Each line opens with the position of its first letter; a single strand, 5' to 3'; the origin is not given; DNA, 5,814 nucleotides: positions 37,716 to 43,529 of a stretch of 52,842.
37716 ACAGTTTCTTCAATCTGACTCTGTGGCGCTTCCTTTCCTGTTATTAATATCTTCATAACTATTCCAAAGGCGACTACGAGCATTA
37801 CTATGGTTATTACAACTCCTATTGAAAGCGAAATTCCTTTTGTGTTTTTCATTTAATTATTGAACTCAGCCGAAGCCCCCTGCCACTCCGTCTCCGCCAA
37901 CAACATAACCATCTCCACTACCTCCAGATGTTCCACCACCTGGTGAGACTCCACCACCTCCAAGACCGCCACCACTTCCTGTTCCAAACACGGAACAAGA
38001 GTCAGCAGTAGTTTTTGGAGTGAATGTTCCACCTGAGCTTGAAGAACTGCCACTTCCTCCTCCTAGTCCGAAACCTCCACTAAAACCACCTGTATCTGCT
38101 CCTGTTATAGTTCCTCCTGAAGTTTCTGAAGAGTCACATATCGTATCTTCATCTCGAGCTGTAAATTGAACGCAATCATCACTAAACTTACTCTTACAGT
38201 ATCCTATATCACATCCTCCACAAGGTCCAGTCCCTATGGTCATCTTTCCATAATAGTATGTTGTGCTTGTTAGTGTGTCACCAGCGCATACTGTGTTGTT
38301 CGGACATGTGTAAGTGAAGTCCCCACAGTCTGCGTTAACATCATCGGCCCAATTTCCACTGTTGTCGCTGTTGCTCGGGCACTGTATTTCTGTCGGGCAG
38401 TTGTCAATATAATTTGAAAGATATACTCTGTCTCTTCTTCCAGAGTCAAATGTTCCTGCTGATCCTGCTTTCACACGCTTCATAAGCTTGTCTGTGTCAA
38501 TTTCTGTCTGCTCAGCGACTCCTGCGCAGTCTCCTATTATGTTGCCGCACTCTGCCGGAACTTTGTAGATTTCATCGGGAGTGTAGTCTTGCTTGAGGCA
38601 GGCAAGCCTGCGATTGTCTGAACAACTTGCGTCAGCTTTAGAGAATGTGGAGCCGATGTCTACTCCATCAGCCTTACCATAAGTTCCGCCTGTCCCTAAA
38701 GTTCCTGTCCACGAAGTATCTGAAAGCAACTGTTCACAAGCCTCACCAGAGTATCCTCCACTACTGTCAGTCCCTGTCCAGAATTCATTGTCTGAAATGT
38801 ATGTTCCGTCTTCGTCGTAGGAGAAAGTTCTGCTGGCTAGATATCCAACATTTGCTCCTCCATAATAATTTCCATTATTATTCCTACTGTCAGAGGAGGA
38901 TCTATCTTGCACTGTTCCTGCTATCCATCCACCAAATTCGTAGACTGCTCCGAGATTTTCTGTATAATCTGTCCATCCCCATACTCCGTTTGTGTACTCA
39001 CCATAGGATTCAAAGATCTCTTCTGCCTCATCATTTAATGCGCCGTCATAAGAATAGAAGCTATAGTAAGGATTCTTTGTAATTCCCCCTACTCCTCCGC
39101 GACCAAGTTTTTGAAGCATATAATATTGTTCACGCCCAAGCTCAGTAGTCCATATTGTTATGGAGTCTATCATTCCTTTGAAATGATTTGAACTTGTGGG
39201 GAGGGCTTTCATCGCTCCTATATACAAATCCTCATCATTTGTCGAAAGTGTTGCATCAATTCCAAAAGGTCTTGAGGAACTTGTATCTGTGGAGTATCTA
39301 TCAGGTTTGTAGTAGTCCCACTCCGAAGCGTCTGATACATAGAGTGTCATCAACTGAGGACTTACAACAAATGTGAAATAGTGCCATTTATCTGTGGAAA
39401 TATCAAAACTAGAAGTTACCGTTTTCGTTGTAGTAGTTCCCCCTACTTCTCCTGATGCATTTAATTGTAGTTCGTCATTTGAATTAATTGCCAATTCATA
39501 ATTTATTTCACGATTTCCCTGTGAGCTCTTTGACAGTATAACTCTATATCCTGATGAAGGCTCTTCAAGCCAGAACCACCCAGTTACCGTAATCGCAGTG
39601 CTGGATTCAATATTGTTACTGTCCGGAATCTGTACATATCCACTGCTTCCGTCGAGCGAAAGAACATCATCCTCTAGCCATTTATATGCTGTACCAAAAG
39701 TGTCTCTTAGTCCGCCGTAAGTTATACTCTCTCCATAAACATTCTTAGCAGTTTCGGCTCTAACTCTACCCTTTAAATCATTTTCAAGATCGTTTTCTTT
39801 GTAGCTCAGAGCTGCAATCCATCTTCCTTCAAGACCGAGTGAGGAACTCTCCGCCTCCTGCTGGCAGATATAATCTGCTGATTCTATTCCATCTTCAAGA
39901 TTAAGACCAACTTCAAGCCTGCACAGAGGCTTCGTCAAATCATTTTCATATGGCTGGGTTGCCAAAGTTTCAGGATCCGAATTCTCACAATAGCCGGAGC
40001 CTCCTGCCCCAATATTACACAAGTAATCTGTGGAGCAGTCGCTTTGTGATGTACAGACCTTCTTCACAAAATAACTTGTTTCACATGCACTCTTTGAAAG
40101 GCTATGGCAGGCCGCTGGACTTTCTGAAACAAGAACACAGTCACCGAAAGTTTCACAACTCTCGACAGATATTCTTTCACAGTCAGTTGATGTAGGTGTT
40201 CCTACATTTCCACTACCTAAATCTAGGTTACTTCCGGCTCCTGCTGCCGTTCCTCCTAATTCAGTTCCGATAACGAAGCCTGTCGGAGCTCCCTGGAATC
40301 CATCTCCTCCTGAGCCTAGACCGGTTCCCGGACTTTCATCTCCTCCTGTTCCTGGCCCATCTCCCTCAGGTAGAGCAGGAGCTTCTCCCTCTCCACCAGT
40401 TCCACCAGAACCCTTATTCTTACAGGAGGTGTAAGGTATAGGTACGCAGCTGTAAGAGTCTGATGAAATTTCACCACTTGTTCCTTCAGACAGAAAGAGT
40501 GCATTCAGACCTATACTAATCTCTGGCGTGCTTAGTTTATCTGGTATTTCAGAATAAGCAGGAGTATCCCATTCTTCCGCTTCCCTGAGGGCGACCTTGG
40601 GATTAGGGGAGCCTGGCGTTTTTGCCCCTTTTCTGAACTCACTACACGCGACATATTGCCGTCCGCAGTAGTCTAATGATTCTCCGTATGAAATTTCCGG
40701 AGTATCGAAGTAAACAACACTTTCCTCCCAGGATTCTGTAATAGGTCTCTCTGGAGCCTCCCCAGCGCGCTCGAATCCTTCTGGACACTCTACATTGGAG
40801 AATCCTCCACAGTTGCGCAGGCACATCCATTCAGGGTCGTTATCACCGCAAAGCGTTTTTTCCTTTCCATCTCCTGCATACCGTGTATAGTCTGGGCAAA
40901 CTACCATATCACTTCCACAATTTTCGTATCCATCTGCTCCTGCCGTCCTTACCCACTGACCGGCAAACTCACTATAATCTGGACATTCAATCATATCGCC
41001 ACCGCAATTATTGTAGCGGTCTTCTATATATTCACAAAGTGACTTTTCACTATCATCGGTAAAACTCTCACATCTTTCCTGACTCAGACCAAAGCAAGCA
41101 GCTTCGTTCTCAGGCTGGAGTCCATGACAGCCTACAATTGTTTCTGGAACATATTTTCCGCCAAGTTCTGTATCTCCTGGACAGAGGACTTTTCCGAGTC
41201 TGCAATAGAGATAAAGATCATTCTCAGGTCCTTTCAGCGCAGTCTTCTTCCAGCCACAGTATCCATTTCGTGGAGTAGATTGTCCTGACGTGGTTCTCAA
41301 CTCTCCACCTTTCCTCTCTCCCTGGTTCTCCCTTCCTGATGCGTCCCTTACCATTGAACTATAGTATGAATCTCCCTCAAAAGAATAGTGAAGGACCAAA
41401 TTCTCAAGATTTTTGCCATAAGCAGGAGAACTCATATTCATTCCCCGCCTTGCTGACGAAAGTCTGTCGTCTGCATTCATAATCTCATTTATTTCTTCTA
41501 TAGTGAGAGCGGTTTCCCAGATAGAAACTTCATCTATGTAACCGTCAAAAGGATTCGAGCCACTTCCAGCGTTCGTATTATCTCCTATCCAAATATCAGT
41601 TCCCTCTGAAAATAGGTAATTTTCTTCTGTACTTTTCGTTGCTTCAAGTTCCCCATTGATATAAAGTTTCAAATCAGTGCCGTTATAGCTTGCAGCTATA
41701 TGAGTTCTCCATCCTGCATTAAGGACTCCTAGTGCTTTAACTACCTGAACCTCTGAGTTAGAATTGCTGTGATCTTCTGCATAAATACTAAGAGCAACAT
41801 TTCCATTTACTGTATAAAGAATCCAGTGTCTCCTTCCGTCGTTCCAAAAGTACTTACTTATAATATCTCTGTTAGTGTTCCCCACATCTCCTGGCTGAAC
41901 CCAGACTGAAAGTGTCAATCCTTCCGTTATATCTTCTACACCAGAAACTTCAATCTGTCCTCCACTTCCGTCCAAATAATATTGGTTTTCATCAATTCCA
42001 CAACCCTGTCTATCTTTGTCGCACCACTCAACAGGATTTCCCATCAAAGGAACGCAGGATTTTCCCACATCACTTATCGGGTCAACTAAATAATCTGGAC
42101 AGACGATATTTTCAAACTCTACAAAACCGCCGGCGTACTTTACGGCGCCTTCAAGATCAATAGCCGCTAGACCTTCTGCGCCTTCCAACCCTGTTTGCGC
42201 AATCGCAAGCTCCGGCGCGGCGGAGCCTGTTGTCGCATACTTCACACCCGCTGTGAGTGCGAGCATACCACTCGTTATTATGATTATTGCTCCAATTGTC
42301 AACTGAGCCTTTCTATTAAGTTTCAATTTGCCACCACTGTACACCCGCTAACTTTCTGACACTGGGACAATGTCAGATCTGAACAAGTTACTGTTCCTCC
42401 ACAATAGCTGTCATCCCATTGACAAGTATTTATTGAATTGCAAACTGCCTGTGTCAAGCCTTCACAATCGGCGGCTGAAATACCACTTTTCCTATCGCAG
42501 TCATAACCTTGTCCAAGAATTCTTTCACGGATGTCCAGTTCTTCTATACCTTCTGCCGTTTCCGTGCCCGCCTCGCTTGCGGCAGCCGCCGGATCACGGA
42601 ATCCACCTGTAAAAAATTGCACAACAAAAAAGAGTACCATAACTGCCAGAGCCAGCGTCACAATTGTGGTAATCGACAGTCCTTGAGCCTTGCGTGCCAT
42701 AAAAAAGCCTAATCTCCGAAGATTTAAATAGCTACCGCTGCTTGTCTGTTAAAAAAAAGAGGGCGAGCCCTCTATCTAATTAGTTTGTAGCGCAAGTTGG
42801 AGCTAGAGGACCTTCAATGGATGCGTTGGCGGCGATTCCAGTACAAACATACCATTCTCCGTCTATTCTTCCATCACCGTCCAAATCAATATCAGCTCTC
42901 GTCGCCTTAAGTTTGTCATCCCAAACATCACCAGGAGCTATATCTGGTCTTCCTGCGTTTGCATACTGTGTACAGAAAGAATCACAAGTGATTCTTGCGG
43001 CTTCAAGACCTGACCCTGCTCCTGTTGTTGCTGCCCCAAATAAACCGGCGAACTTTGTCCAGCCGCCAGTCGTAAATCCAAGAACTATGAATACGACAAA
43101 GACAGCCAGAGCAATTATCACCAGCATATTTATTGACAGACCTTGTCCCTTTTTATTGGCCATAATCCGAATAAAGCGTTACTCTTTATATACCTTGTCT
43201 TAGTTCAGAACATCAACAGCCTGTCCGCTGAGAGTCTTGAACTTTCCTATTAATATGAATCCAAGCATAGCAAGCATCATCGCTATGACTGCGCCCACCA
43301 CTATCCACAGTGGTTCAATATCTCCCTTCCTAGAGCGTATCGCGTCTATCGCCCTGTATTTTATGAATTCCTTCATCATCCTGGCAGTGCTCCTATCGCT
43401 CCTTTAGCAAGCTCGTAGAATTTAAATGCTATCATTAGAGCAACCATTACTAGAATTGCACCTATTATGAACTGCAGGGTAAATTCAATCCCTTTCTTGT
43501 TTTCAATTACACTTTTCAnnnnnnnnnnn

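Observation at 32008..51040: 19-kb type IV pilus locus with 15 class III signal-peptide genes: a modular adhesin pilus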

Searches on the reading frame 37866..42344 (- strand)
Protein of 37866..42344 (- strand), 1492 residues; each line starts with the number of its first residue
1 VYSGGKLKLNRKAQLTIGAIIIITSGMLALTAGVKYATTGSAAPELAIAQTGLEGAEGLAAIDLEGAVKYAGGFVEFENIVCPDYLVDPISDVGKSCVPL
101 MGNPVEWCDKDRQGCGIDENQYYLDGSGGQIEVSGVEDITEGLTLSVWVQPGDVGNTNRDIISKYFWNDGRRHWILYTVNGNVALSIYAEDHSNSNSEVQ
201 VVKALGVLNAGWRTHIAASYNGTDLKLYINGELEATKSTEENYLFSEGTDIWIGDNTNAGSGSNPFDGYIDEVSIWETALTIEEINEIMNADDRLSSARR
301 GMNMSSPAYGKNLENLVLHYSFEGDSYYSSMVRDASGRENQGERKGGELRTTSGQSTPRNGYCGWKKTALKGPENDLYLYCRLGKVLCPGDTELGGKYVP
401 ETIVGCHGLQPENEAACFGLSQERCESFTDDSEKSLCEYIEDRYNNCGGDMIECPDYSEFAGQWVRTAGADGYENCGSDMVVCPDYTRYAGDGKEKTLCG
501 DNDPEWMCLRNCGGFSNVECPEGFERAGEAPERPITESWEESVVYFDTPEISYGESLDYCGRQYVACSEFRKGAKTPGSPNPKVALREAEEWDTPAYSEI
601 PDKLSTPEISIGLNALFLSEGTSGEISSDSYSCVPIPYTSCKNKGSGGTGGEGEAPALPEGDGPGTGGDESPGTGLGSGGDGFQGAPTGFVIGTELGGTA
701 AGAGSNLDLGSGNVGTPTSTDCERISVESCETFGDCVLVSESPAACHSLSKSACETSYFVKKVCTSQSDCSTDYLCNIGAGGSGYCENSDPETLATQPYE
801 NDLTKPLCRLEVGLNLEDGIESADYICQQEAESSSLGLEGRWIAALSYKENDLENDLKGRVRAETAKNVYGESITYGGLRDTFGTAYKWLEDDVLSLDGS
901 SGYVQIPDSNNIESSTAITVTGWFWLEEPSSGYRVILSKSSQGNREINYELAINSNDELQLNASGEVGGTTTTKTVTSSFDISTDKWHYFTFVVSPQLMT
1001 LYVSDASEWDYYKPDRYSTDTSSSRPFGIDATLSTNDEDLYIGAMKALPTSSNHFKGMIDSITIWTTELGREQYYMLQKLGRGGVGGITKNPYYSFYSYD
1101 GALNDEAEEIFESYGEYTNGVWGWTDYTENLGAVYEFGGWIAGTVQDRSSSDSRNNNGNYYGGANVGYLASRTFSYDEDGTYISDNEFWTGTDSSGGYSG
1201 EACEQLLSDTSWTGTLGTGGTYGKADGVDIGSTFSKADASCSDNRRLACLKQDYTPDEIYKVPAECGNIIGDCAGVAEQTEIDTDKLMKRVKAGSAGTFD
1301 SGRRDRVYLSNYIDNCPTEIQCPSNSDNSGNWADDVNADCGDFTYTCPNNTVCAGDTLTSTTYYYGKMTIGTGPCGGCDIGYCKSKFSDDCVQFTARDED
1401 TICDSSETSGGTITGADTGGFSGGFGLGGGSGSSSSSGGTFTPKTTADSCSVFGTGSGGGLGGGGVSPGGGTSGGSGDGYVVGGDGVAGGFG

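Call 4: search_protein_families(library=pfam, proteins=[window:37866-42344:-], max_evalue=0.01)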
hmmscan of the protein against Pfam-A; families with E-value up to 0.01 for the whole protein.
window:37866-42344:- (1492 aa): 5 families
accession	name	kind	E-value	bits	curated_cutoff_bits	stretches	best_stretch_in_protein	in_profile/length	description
PF13385.13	Laminin_G_3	-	5.1e-39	134.3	27.6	2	125-286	1-151/151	Concanavalin A-like lectin/glucanases superfamily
PF02210.31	Laminin_G_2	-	1.5e-07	32.4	22.9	1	953-1064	25-123/126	Laminin G domain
PF02973.23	Sialidase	-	0.00022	21.2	26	1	221-288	115-184/189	Sialidase, N-terminal domain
PF00354.24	Pentaxin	-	0.0017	18.5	25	1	213-291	85-169/194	Pentaxin family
PF00054.30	Laminin_G_1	-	0.0027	18.4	24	0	972-1064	40-125/131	Laminin G domain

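Call 33: search_protein_families(library=ncbifam, proteins=[window:37866-42344:-], max_evalue=0.1)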
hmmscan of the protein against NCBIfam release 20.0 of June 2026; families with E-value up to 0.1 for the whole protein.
window:37866-42344:- (1492 aa): 1 family
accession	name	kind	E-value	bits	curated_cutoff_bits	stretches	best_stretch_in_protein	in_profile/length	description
NF052521.1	TafC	equivalog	2.5e-11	43.3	410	2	138-291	213-362/373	TafC family fimbrial protein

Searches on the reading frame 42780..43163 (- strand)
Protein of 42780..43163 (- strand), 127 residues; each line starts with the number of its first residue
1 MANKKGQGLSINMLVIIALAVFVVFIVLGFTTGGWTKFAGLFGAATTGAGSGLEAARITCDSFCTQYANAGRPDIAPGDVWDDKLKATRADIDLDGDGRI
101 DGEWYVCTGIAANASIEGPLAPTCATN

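Call 5: search_protein_families(library=pfam, proteins=[window:42780-43163:-], max_evalue=0.1)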
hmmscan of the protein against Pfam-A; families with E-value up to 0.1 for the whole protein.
window:42780-43163:- (127 aa): 0 families

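Call 33: search_protein_families(library=ncbifam, proteins=[window:42780-43163:-], max_evalue=0.1)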
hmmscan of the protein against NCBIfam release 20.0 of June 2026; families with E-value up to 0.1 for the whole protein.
window:42780-43163:- (127 aa): 0 families

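Call 40: find_homologous_proteins(query=window:42780-43163:-, max_evalue=0.001)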
Query window:42780-43163:- (127 aa): 13 proteins with E <= 0.001 among 29 candidates. Only proteins of 69 to 223 residues were searched: fused or split forms outside these lengths cannot appear, so this answer is no evidence that the protein stands alone or is whole; lengths 'longer' or 'shorter' looks for them.
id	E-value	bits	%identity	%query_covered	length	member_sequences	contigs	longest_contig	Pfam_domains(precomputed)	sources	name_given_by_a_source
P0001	2.3e-78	279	99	100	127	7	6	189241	-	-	-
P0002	3.2e-57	210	80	100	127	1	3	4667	-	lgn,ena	-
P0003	9.3e-57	209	76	100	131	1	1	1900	-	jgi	jgi:hypothetical protein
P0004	1.9e-51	192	73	98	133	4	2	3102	-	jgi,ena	jgi:hypothetical protein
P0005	2.3e-51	191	76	98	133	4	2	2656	-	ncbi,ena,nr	ncbi:MAG: hypothetical protein QGI80_02545 [archaeon]|nr:hypothetical protein [archaeon]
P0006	7.2e-51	190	76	98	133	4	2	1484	-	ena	-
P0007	3.0e-49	184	75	98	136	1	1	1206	-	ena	-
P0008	2.8e-47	178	74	91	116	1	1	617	-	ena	-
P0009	7.0e-44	167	63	100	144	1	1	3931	-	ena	-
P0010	1.3e-43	166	76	80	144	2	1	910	-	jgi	-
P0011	1.1e-39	154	64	94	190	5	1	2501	-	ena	-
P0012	1.5e-23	101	54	85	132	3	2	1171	-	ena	-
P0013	9.3e-23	99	50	91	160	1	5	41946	-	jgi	-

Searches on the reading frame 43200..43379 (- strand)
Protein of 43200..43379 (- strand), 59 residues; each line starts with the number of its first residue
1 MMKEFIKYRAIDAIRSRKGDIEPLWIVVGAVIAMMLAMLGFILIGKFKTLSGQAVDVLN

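Call 5: search_protein_families(library=pfam, proteins=[window:43200-43379:-], max_evalue=0.1)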
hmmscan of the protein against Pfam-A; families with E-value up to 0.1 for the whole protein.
window:43200-43379:- (59 aa): 0 families

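Call 33: search_protein_families(library=ncbifam, proteins=[window:43200-43379:-], max_evalue=0.1)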
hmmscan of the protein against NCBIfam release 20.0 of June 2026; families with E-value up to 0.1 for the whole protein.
window:43200-43379:- (59 aa): 1 family
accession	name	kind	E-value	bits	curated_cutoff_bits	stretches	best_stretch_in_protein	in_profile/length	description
TIGR00792.1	gph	subfamily_domain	0.0088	14.7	231.35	1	10-48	58-95/437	glycoside-pentoside-hexuronide (GPH):cation symporter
